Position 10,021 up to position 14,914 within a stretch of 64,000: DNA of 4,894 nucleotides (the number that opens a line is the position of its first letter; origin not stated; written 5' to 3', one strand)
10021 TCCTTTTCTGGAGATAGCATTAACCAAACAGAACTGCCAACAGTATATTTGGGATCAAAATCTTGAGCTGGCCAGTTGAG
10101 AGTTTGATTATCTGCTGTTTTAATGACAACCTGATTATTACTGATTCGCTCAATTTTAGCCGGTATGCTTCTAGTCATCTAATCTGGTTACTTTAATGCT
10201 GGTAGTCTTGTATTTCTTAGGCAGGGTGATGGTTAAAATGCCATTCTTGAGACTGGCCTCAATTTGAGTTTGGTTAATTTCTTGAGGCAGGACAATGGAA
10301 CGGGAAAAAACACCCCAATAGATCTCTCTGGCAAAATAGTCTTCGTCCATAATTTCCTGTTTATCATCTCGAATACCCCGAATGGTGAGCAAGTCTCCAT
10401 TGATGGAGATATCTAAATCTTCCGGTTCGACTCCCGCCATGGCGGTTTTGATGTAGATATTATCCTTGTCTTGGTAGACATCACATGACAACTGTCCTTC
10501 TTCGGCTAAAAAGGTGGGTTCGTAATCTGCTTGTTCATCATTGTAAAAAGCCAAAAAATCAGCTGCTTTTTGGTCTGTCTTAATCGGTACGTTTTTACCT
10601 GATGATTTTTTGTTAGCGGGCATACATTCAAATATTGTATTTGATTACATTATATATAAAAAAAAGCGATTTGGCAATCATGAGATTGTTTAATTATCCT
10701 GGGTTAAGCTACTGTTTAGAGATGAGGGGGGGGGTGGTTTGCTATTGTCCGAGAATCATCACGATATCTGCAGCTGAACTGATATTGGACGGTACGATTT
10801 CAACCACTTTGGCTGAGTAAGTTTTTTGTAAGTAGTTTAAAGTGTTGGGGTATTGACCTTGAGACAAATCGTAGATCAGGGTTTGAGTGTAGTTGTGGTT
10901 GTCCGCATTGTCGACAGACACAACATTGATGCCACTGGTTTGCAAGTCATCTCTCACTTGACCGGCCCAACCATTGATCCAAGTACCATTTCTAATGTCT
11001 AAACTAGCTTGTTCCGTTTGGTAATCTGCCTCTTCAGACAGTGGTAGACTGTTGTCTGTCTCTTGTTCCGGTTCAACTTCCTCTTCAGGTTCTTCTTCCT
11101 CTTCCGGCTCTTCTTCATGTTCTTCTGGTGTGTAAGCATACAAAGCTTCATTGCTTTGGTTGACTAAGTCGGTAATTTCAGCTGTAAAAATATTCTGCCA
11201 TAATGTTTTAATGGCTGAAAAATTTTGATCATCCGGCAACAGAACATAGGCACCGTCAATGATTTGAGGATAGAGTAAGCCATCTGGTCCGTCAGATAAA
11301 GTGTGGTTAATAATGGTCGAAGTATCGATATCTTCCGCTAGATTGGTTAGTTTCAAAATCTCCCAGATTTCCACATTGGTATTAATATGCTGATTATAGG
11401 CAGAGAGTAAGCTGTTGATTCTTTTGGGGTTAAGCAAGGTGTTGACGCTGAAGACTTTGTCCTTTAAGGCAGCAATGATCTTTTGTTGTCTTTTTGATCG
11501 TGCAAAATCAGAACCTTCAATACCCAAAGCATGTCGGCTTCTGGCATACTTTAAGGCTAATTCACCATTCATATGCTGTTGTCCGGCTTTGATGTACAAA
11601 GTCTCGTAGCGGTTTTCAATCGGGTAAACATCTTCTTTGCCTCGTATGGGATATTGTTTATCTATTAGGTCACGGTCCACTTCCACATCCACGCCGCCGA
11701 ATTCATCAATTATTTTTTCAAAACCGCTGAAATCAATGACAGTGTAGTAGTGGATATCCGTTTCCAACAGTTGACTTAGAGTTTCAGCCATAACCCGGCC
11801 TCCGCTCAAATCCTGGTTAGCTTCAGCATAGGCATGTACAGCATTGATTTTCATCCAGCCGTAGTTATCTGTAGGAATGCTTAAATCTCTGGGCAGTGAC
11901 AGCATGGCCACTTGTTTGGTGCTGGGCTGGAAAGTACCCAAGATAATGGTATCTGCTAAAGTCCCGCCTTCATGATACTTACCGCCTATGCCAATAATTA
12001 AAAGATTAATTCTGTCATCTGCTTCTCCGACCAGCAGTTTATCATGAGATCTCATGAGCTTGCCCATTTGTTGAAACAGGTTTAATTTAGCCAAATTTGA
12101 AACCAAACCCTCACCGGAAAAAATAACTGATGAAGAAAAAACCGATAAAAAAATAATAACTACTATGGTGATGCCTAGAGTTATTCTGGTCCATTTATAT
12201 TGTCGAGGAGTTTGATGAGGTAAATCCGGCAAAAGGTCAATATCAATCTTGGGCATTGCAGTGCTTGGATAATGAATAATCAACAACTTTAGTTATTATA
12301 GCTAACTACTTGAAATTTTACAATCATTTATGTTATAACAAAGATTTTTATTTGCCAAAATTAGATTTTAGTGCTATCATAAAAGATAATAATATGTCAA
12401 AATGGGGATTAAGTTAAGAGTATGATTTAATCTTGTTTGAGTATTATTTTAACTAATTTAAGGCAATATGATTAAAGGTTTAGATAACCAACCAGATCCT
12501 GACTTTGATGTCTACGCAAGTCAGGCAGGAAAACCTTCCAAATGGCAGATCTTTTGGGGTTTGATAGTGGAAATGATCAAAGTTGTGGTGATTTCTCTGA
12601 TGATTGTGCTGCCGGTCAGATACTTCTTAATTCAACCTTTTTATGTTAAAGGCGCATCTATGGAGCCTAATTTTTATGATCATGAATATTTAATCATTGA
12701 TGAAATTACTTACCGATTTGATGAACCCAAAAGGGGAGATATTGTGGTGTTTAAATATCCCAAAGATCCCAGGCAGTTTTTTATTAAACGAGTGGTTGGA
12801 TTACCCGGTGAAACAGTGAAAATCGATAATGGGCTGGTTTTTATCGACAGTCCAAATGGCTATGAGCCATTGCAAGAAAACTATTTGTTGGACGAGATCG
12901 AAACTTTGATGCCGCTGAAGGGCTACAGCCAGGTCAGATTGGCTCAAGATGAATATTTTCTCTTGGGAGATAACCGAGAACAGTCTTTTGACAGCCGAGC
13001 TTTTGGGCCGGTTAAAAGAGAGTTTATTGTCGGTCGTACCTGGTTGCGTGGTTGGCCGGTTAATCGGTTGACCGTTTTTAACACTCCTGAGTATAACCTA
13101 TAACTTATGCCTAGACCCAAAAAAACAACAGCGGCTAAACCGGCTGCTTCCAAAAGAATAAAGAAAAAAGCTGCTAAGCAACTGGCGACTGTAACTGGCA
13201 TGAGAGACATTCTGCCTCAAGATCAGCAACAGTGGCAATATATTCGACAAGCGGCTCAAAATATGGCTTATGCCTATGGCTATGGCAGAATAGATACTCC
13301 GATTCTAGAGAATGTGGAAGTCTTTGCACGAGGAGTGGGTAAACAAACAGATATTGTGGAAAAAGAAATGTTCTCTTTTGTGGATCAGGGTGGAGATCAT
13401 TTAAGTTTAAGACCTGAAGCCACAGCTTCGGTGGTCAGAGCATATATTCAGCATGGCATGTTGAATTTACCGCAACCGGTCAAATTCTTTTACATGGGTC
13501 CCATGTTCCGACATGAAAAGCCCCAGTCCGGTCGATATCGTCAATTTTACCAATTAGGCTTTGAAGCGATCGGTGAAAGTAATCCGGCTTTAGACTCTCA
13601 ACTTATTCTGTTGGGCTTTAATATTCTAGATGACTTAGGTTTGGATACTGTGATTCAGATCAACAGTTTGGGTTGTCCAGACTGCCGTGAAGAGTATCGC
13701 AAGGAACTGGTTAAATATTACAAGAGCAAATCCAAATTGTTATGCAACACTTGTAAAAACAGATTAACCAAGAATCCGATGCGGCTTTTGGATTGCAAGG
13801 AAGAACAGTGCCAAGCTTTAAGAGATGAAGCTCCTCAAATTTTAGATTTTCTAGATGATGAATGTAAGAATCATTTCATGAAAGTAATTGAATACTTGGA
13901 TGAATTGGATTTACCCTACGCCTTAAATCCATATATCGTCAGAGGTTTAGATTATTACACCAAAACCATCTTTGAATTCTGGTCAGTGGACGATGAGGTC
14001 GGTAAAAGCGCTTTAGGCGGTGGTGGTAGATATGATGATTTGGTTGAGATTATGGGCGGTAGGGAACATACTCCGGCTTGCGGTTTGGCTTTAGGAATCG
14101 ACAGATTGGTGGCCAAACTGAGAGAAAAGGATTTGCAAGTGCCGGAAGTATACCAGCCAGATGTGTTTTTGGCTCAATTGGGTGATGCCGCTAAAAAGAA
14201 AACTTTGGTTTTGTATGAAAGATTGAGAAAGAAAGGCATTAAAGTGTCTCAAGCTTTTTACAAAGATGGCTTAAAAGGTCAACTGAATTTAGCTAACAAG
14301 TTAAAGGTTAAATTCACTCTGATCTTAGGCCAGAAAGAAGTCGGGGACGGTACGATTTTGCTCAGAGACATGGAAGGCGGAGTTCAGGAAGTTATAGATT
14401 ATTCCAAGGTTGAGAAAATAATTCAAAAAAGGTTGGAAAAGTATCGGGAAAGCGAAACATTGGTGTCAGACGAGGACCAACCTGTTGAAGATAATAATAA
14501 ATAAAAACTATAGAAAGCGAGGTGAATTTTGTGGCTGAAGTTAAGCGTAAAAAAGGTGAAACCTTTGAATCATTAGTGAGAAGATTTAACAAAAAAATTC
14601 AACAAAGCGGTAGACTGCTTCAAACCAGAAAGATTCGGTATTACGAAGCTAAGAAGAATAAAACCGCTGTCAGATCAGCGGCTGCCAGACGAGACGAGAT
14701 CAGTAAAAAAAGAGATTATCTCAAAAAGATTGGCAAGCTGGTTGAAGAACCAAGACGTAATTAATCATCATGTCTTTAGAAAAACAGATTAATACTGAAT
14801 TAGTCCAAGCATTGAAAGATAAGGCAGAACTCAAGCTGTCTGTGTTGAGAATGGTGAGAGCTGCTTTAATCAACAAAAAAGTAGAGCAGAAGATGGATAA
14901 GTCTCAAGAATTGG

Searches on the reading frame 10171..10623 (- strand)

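Call 7: search_protein_families(library=pfam, proteins=[window:10171-10623:-], max_evalue=0.01)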
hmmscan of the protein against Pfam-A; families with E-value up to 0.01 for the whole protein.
window:10171-10623:- (150 aa): 4 families
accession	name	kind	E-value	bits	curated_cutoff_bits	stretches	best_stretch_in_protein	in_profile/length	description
PF00011.27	HSP20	-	1.3e-20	73.9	20.8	1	49-141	2-92/102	Hsp20/alpha crystallin family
PF17886.7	ArsA_HSP20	-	1.2e-07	31.6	22.5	1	54-133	2-62/63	HSP20-like domain found in ArsA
PF04969.22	CS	-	0.0016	19.8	21.3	1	50-136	6-78/78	CS domain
PF18692.7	DUF5640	-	0.0062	16.8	28.5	0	52-88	41-77/85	Family of unknown function (DUF5640)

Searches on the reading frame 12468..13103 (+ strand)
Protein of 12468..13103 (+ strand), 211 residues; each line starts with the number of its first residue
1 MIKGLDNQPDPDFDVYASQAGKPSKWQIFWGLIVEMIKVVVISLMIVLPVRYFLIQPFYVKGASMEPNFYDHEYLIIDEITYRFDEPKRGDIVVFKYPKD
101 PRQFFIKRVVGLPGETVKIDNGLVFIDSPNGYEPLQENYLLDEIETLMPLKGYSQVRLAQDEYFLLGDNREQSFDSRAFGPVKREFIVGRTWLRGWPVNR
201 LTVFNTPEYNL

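Call 7: search_protein_families(library=pfam, proteins=[window:12468-13103:+], max_evalue=0.01)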
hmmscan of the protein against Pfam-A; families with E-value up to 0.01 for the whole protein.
window:12468-13103:+ (211 aa): 2 families
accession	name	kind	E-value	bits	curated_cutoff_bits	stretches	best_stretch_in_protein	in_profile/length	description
PF10502.14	Peptidase_S26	-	5.3e-46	157.1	22.9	1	34-196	2-168/168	Signal peptidase, peptidase S26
PF00717.28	Peptidase_S24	-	9.6e-06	25.7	23.3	1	59-115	39-87/116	Peptidase S24-like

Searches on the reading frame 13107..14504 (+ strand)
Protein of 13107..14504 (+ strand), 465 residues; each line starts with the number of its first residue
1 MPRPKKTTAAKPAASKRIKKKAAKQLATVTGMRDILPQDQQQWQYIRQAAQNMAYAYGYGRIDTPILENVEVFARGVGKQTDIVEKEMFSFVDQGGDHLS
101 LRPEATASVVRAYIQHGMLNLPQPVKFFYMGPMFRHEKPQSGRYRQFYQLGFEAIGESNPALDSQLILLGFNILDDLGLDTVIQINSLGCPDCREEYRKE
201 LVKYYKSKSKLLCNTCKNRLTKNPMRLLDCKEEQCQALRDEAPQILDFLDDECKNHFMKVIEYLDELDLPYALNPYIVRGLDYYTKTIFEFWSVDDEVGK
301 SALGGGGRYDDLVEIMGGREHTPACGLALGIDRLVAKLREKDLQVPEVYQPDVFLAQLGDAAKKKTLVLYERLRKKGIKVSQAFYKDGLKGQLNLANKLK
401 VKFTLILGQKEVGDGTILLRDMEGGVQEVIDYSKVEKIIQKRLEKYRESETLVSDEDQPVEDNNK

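Call 7: search_protein_families(library=pfam, proteins=[window:13107-14504:+], max_evalue=0.01)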
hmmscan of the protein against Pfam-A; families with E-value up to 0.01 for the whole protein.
window:13107-14504:+ (465 aa): 4 families
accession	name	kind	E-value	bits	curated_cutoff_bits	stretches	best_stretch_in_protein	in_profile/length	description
PF13393.11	tRNA-synt_His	-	9.2e-49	166.8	25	1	31-334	1-308/308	Histidyl-tRNA synthetase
PF00587.30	tRNA-synt_2b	-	2.1e-11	44.7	29.3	1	89-227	1-145/179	tRNA synthetase class II core domain (G, H, P, S and T)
PF03129.25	HGTP_anticodon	-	6.3e-10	39.5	21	1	353-442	2-94/94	Anticodon binding domain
PF00152.25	tRNA-synt_2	-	0.001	18.6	25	0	321-340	275-294/308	tRNA synthetases class II (D, K and N)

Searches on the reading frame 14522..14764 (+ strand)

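Call 7: search_protein_families(library=pfam, proteins=[window:14522-14764:+], max_evalue=0.01)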
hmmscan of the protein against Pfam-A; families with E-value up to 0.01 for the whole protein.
window:14522-14764:+ (80 aa): 3 families
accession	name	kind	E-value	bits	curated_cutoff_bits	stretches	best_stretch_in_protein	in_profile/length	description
PF01165.25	Ribosomal_S21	-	7.8e-06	26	27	1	6-57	1-52/55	Ribosomal protein S21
PF20651.3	EXOC6_Sec15_N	-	0.0027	18.1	27.2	1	10-76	36-102/170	Exocyst complex component EXOC6/Sec15, N-terminal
PF07445.17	PriC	-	0.0058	16.9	23.3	1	7-76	59-128/174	Primosomal replication protein priC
